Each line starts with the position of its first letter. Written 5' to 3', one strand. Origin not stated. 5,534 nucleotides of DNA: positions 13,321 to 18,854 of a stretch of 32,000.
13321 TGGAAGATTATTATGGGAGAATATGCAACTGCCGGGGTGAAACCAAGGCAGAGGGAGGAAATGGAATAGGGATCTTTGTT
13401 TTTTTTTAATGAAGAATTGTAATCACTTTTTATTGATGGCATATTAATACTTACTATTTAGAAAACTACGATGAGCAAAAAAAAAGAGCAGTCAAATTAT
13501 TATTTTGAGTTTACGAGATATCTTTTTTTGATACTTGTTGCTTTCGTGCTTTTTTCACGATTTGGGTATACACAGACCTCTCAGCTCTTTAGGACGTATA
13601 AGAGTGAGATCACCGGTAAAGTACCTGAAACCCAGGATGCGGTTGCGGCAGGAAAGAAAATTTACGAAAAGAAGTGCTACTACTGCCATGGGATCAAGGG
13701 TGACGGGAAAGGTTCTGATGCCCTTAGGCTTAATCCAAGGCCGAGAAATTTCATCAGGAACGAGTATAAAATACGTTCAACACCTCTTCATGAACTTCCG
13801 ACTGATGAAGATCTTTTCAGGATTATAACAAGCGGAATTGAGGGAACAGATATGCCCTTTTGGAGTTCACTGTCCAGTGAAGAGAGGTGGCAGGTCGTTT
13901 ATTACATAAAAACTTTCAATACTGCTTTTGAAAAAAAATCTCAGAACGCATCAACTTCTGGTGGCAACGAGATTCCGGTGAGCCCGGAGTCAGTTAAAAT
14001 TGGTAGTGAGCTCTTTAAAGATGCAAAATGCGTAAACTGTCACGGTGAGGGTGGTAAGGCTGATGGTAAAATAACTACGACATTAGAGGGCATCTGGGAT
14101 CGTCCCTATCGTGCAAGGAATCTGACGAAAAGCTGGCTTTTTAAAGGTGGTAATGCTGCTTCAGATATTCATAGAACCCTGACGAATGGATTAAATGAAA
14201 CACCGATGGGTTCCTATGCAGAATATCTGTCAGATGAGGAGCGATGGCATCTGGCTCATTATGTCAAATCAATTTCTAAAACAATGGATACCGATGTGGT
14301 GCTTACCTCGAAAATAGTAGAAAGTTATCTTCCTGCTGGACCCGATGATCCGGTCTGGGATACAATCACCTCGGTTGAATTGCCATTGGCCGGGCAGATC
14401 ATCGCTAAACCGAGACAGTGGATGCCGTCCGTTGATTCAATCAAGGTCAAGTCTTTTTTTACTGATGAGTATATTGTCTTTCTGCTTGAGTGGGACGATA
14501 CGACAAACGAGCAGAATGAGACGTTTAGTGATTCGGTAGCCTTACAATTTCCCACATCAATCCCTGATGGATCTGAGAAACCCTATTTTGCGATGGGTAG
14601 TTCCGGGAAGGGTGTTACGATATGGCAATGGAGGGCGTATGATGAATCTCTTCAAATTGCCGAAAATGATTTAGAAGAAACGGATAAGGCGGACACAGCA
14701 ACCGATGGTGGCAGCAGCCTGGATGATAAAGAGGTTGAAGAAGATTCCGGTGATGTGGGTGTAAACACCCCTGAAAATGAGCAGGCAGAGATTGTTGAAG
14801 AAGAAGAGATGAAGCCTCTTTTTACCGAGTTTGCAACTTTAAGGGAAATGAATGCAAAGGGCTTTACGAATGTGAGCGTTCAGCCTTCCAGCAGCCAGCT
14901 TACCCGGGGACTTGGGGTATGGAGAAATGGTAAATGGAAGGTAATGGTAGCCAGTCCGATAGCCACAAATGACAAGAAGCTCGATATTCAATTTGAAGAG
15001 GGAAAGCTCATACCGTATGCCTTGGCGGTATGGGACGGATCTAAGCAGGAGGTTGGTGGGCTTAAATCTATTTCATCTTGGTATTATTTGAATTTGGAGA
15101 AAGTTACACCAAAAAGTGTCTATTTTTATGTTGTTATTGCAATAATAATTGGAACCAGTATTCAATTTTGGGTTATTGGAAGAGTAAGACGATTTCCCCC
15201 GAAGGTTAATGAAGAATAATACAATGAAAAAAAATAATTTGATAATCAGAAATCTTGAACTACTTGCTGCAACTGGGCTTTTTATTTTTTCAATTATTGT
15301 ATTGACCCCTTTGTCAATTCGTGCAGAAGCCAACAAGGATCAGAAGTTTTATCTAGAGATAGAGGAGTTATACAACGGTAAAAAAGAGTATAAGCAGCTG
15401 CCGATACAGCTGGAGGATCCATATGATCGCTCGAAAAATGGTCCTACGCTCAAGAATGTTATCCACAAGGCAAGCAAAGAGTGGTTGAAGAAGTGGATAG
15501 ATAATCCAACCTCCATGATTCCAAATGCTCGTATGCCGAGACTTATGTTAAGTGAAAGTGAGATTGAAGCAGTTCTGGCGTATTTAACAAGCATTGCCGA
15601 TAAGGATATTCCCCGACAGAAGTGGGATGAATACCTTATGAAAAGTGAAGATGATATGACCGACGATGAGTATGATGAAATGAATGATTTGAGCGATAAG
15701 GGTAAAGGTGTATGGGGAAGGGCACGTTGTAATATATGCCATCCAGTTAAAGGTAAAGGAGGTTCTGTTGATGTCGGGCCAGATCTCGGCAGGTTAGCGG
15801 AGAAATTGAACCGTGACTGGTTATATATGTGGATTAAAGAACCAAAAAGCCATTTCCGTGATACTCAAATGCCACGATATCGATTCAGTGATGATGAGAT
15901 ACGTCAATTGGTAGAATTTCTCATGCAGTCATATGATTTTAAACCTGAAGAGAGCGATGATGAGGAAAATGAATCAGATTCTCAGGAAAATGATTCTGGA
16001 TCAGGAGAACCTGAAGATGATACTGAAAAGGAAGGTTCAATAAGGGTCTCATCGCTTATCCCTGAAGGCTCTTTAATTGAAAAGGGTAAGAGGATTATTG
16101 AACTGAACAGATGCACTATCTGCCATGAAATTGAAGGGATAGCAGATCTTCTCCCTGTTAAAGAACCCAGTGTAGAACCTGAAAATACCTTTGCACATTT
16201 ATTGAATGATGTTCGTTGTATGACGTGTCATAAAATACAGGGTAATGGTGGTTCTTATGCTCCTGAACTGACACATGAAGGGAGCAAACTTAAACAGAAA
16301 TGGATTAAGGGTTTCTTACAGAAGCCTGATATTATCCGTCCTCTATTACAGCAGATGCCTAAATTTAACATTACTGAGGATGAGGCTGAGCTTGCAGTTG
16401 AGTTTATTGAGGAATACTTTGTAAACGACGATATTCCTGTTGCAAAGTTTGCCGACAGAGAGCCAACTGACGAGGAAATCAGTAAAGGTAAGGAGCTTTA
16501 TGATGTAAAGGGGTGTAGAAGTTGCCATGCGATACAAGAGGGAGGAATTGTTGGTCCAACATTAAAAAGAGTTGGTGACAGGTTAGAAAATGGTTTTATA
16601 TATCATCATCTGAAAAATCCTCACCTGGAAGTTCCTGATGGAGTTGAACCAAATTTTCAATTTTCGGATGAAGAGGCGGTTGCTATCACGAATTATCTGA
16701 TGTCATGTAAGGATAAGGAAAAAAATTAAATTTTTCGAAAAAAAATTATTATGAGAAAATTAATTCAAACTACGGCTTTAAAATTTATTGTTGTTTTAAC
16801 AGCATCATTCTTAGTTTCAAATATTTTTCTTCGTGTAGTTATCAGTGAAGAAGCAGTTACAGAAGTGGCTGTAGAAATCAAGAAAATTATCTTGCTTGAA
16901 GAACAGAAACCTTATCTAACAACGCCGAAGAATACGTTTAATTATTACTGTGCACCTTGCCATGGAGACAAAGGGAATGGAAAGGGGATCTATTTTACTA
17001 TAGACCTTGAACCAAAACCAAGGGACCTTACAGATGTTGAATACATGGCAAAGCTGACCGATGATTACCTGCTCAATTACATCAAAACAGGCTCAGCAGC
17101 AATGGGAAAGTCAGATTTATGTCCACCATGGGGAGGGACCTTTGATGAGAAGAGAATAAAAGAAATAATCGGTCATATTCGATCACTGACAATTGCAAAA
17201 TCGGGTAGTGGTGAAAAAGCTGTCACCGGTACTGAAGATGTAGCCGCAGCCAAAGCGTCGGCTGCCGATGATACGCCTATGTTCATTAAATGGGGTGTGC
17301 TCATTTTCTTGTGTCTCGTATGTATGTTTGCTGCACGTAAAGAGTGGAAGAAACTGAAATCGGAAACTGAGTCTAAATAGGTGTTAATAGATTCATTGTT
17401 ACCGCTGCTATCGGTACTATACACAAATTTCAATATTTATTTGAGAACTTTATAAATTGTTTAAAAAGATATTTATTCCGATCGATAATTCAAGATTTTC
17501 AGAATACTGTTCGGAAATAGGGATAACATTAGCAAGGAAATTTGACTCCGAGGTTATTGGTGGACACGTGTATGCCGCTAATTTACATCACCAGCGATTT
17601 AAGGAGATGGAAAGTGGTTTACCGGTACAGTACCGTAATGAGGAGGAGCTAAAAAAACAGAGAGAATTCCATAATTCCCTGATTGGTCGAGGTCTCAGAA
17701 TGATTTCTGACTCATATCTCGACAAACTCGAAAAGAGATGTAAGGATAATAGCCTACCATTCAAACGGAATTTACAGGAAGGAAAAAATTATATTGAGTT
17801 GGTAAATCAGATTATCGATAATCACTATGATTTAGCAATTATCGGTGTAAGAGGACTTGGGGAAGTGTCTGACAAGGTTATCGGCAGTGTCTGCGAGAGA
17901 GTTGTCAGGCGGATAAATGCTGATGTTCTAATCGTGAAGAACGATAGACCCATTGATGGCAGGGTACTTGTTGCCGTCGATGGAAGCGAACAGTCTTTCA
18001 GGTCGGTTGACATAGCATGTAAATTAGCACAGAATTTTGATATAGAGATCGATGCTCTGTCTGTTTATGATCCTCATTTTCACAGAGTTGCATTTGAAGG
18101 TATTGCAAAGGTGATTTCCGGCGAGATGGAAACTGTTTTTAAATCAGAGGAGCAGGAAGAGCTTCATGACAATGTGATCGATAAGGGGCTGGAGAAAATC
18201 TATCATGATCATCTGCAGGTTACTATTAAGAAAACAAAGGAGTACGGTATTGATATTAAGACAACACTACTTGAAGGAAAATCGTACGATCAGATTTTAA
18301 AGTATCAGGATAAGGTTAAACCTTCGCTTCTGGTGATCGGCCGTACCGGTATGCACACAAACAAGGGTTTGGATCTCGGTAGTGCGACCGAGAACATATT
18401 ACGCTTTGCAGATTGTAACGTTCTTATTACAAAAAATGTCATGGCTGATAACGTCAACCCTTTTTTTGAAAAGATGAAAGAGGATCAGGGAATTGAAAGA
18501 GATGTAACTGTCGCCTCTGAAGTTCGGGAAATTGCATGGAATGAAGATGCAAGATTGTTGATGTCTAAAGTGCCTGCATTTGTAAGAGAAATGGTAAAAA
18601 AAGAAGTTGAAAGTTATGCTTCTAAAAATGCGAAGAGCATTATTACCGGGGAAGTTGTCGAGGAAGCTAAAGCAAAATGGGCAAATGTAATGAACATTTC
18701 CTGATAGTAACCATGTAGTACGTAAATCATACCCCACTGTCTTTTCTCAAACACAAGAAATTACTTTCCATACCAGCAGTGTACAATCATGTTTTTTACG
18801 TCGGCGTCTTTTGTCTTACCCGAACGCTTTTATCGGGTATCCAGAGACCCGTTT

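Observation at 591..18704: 18-kb electron-transfer super-cluster: Rieske/cyt b6, NAD(P)H flavoprotein, orphan CydA-like protein, 18 c-hemes and 2 type-1 Cu sites, but no catalytic terminal enzyme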

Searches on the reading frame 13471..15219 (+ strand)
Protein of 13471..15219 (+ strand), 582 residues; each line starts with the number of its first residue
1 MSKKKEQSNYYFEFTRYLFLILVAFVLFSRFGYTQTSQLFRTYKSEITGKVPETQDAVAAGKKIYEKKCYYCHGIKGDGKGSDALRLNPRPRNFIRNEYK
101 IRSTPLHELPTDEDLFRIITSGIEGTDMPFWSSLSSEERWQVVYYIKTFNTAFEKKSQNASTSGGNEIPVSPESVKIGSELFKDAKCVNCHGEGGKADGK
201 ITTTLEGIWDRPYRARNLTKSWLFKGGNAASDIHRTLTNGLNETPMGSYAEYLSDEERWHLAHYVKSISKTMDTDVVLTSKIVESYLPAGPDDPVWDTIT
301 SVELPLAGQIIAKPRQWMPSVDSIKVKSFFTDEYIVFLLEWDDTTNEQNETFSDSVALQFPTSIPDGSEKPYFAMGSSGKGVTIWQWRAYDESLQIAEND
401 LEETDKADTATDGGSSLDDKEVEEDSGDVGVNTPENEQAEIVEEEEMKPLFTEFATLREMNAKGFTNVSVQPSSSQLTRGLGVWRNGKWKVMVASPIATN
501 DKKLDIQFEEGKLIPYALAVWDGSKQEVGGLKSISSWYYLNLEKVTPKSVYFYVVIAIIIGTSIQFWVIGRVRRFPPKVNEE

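Call 5: search_protein_families(library=pfam, proteins=[window:13471-15219:+], max_evalue=0.01)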
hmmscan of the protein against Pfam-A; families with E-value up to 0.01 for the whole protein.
window:13471-15219:+ (582 aa): 4 families
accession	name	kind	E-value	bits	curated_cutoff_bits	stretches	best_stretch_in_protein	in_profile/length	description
PF09459.16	EB_dh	-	1.4e-27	97.7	33.3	1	293-533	1-236/236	Ethylbenzene dehydrogenase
PF00034.26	Cytochrom_C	-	3.3e-22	80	21.3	2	176-268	2-89/90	Cytochrome c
PF13442.11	Cytochrome_CBB3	-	1.5e-21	76.9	27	2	57-146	2-68/68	Cytochrome C oxidase, cbb3-type, subunit III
PF14495.11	Cytochrom_C550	-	3.2e-05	24.1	27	0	161-195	12-45/136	Cytochrome c-550 domain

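Call 7: find_encoding_contigs(protein=window:13471-15219:+, flank=10000, max_places=6)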
Protein window:13471-15219:+ (582 aa): 2 contigs read that carry it; 2 places shown.
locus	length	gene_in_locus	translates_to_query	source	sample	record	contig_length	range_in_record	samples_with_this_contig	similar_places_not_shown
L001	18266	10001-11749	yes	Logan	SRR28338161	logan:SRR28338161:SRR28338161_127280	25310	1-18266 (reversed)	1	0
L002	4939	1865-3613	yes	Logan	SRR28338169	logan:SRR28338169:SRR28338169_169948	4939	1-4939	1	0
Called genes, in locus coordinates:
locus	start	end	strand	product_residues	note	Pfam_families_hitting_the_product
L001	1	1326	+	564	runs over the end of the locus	PF14691:Fer4_20, PF07992:Pyr_redox_2, PF12831:FAD_oxidored (weak), PF13450:NAD_binding_8 (weak), PF00070:Pyr_redox (weak), PF12838:Fer4_7, PF14697:Fer4_21, PF00037:Fer4, +8 more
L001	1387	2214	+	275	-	-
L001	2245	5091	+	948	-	PF02433:FixO (faint), PF13442:Cytochrome_CBB3 (faint), PF14522:Cytochrome_C7 (faint), PF14537:Cytochrom_c3_2 (faint), PF22113:Mtrc-MtrF_II-IV_dom (faint), PF00034:Cytochrom_C (weak)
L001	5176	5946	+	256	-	PF14686:fn3_3, PF13620:CarboxypepD_reg, PF13715:CarbopepD_reg_2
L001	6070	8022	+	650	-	PF01654:Cyt_bd_oxida_I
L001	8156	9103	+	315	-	PF00034:Cytochrom_C (faint), PF13442:Cytochrome_CBB3 (faint)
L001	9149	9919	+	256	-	PF00034:Cytochrom_C (faint), PF13442:Cytochrome_CBB3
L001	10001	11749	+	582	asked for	PF00034:Cytochrom_C, PF13442:Cytochrome_CBB3, PF00034:Cytochrom_C, PF13442:Cytochrome_CBB3, PF09459:EB_dh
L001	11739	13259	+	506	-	PF02433:FixO (faint), PF00034:Cytochrom_C (weak), PF13442:Cytochrome_CBB3 (weak)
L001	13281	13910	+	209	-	PF13442:Cytochrome_CBB3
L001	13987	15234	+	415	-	PF00582:Usp, PF08369:PCP_red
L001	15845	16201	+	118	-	-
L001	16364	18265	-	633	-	?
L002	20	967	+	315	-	PF00034:Cytochrom_C (faint), PF13442:Cytochrome_CBB3 (faint)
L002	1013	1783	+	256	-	PF00034:Cytochrom_C (faint), PF13442:Cytochrome_CBB3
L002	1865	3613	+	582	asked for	PF00034:Cytochrom_C, PF13442:Cytochrome_CBB3, PF00034:Cytochrom_C, PF13442:Cytochrome_CBB3, PF09459:EB_dh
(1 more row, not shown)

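Call 47: search_solved_structures(query=window:13471-15219:+, max_evalue=0.001, show_alignments=2)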
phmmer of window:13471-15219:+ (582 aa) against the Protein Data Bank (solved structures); distinct sequences matched with E-value up to 0.001: 6.
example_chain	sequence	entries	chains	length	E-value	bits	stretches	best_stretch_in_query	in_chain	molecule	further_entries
6h5l_B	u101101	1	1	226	1.1e-45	159.4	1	56-268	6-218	Conserved hypothetical cytochrome protein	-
7b04_C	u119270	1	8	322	8.4e-17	64.1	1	287-545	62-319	Nitrite oxidoreductase subunit C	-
6lod_E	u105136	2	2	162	8.3e-06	27.8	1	54-148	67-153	Cytochrome c domain-containing protein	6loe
6btm_E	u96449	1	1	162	1.3e-05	27.1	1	169-268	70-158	Alternative Complex III subunit E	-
2ivf_C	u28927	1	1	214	1.5e-05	26.9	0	459-537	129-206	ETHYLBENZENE DEHYDROGENASE GAMMA-SUBUNIT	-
3mk7_C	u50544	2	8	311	3.4e-05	25.8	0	50-82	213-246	Cytochrome c oxidase, cbb3-type, subunit P | Cbb3-type cytochrome c oxidase subunit CcoP1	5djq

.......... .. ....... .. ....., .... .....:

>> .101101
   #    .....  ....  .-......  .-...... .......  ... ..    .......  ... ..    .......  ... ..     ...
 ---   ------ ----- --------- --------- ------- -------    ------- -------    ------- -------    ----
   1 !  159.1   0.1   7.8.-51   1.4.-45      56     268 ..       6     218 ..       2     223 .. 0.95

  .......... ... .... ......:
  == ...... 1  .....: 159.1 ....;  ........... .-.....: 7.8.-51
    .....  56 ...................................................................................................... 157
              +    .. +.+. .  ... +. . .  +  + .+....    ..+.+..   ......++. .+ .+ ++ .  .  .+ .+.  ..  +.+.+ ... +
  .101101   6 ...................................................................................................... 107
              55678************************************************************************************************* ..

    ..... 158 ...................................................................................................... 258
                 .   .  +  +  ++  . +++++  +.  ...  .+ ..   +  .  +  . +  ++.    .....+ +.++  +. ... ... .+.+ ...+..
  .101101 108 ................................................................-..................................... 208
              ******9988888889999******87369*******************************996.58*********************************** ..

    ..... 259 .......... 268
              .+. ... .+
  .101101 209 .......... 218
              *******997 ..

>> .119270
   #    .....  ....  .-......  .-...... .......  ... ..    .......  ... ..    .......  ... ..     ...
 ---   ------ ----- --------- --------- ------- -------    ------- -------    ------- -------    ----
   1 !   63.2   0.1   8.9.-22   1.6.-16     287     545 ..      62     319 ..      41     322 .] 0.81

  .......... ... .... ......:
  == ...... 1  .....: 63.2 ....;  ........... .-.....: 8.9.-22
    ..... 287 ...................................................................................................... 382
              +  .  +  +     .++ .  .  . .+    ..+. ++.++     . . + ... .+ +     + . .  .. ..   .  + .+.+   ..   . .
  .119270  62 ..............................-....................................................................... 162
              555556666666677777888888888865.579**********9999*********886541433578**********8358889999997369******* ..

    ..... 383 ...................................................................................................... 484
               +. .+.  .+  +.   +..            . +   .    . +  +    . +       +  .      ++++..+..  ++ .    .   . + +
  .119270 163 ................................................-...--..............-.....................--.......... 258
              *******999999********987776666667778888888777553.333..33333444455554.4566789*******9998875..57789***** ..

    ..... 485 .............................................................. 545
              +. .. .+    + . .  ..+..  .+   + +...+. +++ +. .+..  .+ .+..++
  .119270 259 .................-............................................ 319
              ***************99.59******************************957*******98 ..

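Call 66: search_protein_families(library=ncbifam, proteins=[window:13471-15219:+], max_evalue=0.001)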
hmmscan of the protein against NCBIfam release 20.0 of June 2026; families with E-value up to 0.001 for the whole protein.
window:13471-15219:+ (582 aa): 13 families
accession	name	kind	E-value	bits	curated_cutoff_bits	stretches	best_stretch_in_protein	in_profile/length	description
TIGR03477.1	DMSO_red_II_gam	subfamily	9.4e-31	106.7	169.85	1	280-542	4-206/206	DMSO reductase family type II enzyme, heme b subunit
NF011054.0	PRK14486.1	equivalog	2.7e-19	69.8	447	2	45-149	202-290/294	putative bifunctional cbb3-type cytochrome c oxidase subunit II/cytochrome c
NF033864.1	cytochrome579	equivalog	2.7e-13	50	280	1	50-100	41-93/179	cytochrome 579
TIGR00782.1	ccoP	equivalog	3.9e-11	42.8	179.95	1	52-269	100-282/285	cytochrome-c oxidase, cbb3-type subunit III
NF042980.1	EthbenzDh_ebdC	equivalog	7.4e-09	35.4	400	1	459-536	129-205/214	ethylbenzene dehydrogenase subunit gamma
NF050122.1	bc1_QcrC_actin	exception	3.3e-08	33.1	200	1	44-80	26-63/253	cytochrome bc1 complex diheme cytochrome c subunit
NF045773.1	cytochro_C550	exception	1.6e-07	31.2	125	0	20-82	15-73/118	cytochrome c550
TIGR03872.1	cytochrome_MoxG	equivalog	5.1e-07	29.9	147.8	0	52-156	38-128/133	cytochrome c(L), periplasmic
TIGR03045.1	PS_II_C550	equivalog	1.2e-05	25.1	177.75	0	160-195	36-70/159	photosystem II cytochrome c-550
NF045930.1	Cytc6PetJCyano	equivalog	1.8e-05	24.6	135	0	175-267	28-104/110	cytochrome c6 PetJ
NF040606.1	CytoC_perox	subfamily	6.5e-05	22.3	150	0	54-113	294-339/524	di-heme-cytochrome C peroxidase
NF045774.1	cytochro_C551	exception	9.3e-05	22.4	118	0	53-80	34-61/110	cytochrome c551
TIGR04494.1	c550_PedF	equivalog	0.00024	21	122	0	53-81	46-74/133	cytochrome c-550 PedF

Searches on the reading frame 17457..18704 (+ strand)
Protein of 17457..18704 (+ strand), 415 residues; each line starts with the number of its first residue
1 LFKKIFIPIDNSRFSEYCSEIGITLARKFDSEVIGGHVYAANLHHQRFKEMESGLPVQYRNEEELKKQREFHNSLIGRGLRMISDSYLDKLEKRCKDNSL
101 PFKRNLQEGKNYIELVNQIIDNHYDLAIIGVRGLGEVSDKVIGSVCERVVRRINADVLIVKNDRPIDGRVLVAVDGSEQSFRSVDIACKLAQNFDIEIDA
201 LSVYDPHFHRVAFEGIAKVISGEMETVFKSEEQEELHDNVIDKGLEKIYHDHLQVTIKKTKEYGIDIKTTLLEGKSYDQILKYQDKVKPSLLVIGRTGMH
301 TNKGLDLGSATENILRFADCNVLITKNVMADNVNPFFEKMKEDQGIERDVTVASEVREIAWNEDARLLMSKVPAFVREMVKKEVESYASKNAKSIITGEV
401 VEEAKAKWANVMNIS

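Call 5: search_protein_families(library=pfam, proteins=[window:17457-18704:+], max_evalue=0.01)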
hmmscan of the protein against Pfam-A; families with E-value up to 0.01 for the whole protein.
window:17457-18704:+ (415 aa): 2 families
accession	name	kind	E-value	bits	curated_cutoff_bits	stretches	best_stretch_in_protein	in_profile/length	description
PF00582.32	Usp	-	1.3e-36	126.7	24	2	169-326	4-141/141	Universal stress protein family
PF08369.16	PCP_red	-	8.9e-14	51.7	32.5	1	361-405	1-45/45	Proto-chlorophyllide reductase 57 kD subunit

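Call 66: search_protein_families(library=ncbifam, proteins=[window:17457-18704:+], max_evalue=0.001)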
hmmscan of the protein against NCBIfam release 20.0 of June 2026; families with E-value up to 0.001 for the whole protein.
window:17457-18704:+ (415 aa): 5 families
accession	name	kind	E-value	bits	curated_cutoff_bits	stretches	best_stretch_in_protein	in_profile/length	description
NF002789.0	PRK02910.1-3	equivalog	3.2e-11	42.8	509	1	344-407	469-532/535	ferredoxin:protochlorophyllide reductase (ATP-dependent) subunit B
TIGR01278.1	DPOR_BchB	equivalog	7.7e-10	38.2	490.35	1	348-407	452-510/512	ferredoxin:protochlorophyllide reductase (ATP-dependent) subunit B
NF008380.0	PRK11175.1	equivalog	9.5e-09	34.6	227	0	124-164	263-303/313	universal stress protein UspE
NF002790.0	PRK02910.1-4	equivalog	5e-07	28.7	912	1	347-408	467-528/530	ferredoxin:protochlorophyllide reductase (ATP-dependent) subunit B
NF011581.0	PRK15005.1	equivalog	2.6e-05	24.4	166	0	251-325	70-143/144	universal stress protein UspF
